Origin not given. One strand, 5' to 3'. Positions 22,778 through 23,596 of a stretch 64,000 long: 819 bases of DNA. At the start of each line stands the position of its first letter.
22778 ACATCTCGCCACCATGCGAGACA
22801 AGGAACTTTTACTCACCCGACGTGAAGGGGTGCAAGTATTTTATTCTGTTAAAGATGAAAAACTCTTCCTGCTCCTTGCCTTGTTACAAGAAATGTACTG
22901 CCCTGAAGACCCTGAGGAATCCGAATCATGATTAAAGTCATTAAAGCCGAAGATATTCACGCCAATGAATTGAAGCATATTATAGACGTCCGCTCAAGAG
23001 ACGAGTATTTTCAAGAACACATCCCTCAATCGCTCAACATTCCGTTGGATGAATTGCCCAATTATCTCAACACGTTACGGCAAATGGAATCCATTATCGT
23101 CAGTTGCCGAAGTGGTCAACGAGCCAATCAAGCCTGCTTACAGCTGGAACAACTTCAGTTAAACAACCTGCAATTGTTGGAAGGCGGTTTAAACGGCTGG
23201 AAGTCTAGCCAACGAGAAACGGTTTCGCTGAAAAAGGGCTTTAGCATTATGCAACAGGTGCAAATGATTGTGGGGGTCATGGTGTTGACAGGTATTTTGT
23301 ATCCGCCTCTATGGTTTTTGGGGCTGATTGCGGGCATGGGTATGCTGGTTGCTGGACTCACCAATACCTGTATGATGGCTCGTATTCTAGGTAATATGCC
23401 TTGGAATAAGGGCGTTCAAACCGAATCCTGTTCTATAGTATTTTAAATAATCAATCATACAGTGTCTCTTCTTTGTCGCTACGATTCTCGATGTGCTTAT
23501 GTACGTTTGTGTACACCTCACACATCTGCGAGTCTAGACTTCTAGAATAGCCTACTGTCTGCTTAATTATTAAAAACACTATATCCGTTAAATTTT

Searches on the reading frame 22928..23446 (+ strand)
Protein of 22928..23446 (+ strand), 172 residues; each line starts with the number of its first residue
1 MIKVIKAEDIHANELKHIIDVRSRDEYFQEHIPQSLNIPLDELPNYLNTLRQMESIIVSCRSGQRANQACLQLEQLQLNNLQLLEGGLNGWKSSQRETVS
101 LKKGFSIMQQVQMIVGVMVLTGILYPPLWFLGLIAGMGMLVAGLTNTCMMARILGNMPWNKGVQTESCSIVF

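Call 64: search_protein_families(library=pfam, proteins=[window:22928-23446:+])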
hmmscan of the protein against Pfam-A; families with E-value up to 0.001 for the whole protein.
window:22928-23446:+ (172 aa): 2 families
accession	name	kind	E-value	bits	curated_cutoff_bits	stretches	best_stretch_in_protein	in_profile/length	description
PF00581.25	Rhodanese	-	6.1e-17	62.4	22.2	1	11-93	10-101/102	Rhodanese-like domain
PF11127.14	YgaP-like_TM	-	3.9e-06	27.3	25.3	1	109-155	10-59/66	Inner membrane protein YgaP-like, transmembrane domain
